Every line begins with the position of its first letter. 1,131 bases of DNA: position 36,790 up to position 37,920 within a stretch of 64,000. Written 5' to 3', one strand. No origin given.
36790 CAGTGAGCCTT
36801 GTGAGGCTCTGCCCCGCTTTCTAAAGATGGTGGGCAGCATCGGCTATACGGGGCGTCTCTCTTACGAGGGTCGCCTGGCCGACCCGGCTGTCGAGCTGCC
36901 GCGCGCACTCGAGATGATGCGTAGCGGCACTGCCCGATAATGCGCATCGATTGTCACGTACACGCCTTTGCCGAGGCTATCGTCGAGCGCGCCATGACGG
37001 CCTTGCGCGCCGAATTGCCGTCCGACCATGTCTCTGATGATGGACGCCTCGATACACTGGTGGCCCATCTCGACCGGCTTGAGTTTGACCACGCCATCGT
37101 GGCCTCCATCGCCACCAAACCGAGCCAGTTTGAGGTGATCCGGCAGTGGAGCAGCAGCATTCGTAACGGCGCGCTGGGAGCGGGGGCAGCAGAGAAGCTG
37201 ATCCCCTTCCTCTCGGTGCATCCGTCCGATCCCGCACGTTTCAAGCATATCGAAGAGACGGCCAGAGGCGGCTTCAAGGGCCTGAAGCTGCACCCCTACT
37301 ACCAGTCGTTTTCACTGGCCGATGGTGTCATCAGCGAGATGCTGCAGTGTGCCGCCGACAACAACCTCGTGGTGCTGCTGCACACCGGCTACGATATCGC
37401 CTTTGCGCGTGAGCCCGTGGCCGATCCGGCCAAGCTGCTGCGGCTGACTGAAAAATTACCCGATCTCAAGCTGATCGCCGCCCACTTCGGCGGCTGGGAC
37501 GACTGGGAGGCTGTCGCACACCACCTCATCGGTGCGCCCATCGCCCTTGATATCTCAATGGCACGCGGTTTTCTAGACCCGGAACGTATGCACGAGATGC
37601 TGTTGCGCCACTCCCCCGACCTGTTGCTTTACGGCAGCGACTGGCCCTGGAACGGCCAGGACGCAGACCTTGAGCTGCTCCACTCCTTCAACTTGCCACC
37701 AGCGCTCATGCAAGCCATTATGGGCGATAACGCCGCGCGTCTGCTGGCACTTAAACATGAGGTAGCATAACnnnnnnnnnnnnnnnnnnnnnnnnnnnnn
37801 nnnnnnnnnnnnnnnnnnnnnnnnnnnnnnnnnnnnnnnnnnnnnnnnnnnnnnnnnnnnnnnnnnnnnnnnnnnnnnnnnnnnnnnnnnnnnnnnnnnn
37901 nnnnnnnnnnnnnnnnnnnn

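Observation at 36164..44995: Tightly coupled 7-gene operon of hydrolases (TIM-barrel isomerase, amidohydrolase, compact NPP-like phosphodiesterase, PHP phosphoesterase, GH-like, GT-C membrane protein, SGNH esterase): uncharacterised glycan/phospho-glycan processing pathway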

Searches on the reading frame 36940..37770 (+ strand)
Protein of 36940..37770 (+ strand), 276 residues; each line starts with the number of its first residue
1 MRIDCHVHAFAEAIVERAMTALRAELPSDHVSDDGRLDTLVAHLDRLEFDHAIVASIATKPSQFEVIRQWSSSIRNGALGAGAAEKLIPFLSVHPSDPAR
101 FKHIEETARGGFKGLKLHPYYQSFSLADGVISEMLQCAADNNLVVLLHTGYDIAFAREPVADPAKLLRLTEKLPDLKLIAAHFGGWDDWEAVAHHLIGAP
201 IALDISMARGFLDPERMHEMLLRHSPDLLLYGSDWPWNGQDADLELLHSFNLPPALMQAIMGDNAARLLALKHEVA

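Call 4: search_protein_families(library=pfam, proteins=[window:36940-37770:+], max_evalue=0.01)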
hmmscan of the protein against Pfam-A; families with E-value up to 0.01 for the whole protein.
window:36940-37770:+ (276 aa): 1 family
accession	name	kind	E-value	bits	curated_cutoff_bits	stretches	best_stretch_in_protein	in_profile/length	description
PF04909.20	Amidohydro_2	-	8.7e-26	91.8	26.4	1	3-270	1-288/289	Amidohydrolase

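Call 5: search_protein_families(library=ncbifam, proteins=[window:36940-37770:+], max_evalue=0.01)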
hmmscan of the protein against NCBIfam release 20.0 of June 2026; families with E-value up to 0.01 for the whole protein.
window:36940-37770:+ (276 aa): 1 family
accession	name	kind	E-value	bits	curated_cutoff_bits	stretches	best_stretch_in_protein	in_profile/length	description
TIGR00856.1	pyrC_dimer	equivalog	0.0068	15.4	292.95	1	83-193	60-181/341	dihydroorotase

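Call 31: search_solved_structures(query=window:36940-37770:+, max_evalue=0.01)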
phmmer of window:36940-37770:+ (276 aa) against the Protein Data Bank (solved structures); distinct sequences matched with E-value up to 0.01: 0.

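Call 64: search_solved_structures(query=window:36940-37770:+, max_evalue=10)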
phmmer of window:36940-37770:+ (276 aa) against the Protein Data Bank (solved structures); distinct sequences matched with E-value up to 10: 3.
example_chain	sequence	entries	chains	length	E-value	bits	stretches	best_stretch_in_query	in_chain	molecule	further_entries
2f6k_A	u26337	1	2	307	0.063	16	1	209-269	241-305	metal-dependent hydrolase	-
3cjp_A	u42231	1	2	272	0.066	16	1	161-272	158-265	Predicted amidohydrolase, dihydroorotase family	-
3irs_A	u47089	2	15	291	0.47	13.2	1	133-270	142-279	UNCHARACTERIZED PROTEIN BB4693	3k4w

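Call 69: search_dna_similar(query=window:36940-37770:+, collection=plasmids, mode=protein, max_evalue=0.001, max_rows=15)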
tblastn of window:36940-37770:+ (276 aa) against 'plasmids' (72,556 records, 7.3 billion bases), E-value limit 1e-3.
Records with a match: 43; places in all: 43; records where one place covers at least 80% of the query: 7.
Best place of each record, by identity: <60% 43.
By first word of the organism name: Streptomyces 6; Rhodococcus 5; Rhizobium 3; Paracoccus 3; Natrinema 2; Natronococcus 2; Halorussus 1; Subdoligranulum 1; Nonomuraea 1; Paraburkholderia 1; and 18 more.
By predicted mobility (MOB-suite, as given by PLSDB): non-mobilizable 28; mobilizable 12; conjugative 3.
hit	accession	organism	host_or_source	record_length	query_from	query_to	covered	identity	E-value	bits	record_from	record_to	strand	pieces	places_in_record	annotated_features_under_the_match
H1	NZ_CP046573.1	Rhodococcus sp. WAY2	cell culture,bacterial consortium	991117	1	272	99%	28.8%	6e-30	125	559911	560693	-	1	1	amidohydrolase family protein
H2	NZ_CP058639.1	Rhodococcus sp. ZPP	cell culture,soil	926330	1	274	99%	27.5%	1e-29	124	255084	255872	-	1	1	amidohydrolase family protein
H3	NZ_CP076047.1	Rhodococcus sp. USK10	-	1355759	1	272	99%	27.7%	7e-29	122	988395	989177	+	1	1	record has no annotation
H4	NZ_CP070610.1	Rhodococcus koreensis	cell culture,rhizosphere of apple ...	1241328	1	272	99%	27.7%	2e-23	106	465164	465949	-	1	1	record has no annotation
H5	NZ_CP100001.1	Halorussus vallis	cell culture,saline soil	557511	3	270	97%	26.1%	3e-11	71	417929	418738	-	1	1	amidohydrolase family protein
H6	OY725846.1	Subdoligranulum variabile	-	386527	35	271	86%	27.2%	2e-7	59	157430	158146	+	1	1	none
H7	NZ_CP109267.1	Streptomyces sp. NBC_01643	-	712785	84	276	70%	31.4%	4e-12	73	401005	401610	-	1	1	amidohydrolase family protein | long-chain fatty acid--CoA ligase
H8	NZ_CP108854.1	Streptomyces sp. NBC_00841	-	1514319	81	271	69%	30.1%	8e-5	51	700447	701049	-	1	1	record has no annotation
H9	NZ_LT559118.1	Nonomuraea gerenzanensis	-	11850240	87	272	67%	30.9%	4e-8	61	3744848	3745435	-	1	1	none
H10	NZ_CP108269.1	Streptomyces sp. NBC_00046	-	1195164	81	271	69%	29.7%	1e-7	60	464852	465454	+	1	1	record has no annotation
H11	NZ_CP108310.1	Streptomyces sp. NBC_00012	-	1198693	81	271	69%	29.7%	1e-7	60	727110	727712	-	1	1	record has no annotation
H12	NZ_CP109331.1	Streptomyces sp. NBC_01590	-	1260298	81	271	69%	29.7%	1e-7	60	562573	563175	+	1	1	record has no annotation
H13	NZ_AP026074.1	Streptomyces nigrescens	-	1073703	87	271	67%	29.7%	1e-5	54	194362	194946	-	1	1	none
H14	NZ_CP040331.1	Natrinema versiforme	-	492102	3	236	85%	23.3%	9e-6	54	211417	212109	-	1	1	amidohydrolase family protein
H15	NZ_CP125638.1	Rhizobium leguminosarum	Phaseolus vulgaris,Pure culture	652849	79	272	70%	27.7%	5e-6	55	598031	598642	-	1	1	amidohydrolase family protein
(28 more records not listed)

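Call 70: get_annotated_region(hit=H1, flank=5000)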
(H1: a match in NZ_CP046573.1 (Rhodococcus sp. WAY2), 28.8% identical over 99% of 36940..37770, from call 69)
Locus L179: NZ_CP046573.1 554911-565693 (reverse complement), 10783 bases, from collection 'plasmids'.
description: Rhodococcus sp. WAY2 plasmid pRWAY01, complete sequence
organism: Rhodococcus sp. WAY2 (NCBI taxid 2663121)
taxonomy: Bacteria; Actinomycetota; Actinomycetes; Mycobacteriales; Nocardiaceae; Rhodococcus; Rhodococcus sp. WAY2
host: -; source: cell culture,bacterial consortium; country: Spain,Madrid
typing (MOB-suite, as given by PLSDB): mobilizable; relaxase MOBF,MOBP,MOBP
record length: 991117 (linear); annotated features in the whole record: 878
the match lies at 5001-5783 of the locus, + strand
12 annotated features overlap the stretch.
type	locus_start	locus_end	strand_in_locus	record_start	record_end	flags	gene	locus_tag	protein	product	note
CDS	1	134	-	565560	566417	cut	-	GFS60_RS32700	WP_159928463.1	FadR/GntR family transcriptional regulator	-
CDS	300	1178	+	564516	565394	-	-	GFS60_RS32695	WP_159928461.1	SDR family oxidoreductase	-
CDS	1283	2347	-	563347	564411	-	-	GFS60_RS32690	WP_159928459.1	acyl-CoA dehydrogenase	-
CDS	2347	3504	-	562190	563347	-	-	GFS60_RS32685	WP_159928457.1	acyl-CoA dehydrogenase family protein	-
CDS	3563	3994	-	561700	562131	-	-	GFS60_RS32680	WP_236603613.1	SRPBCC family protein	-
CDS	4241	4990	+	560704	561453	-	-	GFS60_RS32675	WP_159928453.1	glucose 1-dehydrogenase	-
CDS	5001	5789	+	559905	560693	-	-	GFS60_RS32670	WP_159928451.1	amidohydrolase family protein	-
CDS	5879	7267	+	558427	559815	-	-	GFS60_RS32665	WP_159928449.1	cytochrome P450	-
CDS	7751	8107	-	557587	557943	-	-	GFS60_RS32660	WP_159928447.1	Rieske (2Fe-2S) protein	-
CDS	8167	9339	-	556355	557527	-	-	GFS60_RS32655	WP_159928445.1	thiolase family protein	GO:0006635 - fatty acid beta-oxidation [Evidence IEA]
CDS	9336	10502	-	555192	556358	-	-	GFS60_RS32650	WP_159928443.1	acyl-CoA dehydrogenase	-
CDS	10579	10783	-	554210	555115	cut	-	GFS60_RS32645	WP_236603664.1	PDR/VanB family oxidoreductase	-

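Call 71: get_annotated_region(hit=H5, flank=5000)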
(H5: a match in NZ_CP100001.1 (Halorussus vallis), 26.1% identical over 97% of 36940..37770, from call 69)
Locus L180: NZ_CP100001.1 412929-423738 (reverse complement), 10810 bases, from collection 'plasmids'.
description: Halorussus vallis strain XZYJT10 plasmid unnamed1, complete sequence
organism: Halorussus vallis (NCBI taxid 2953749)
taxonomy: Archaea; Euryarchaeota; Halobacteria; Halobacteriales; Haladaptataceae; Halorussus; Halorussus vallis
host: -; source: cell culture,saline soil; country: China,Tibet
typing (MOB-suite, as given by PLSDB): non-mobilizable
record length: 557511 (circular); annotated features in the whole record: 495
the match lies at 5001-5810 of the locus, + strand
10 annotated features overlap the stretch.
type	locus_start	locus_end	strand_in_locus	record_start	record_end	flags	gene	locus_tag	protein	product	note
CDS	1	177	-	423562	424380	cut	-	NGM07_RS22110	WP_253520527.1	DUF6282 family protein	-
CDS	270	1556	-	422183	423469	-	-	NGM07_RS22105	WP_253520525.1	benzoate/H(+) symporter BenE family transporter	GO:0042919 - benzoate transport [Evidence IEA]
CDS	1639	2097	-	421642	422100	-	-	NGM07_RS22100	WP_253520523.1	SRPBCC domain-containing protein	-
CDS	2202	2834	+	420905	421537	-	-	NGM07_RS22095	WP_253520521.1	rod-determining factor RdfA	-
CDS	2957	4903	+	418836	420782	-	-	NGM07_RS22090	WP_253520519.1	archaea-specific SMC-related protein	-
CDS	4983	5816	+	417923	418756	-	-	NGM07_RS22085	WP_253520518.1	amidohydrolase family protein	-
CDS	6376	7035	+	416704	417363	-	-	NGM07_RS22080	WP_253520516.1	HAD family hydrolase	-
CDS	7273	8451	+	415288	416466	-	-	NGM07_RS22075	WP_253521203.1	MFS transporter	GO:0055085 - transmembrane transport [Evidence IEA]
CDS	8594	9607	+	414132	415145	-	-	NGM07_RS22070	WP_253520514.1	hypothetical protein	-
CDS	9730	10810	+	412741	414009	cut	tuf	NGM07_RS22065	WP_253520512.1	translation elongation factor EF-1 subunit alpha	GO:0006414 - translational elongation [Evidence IEA]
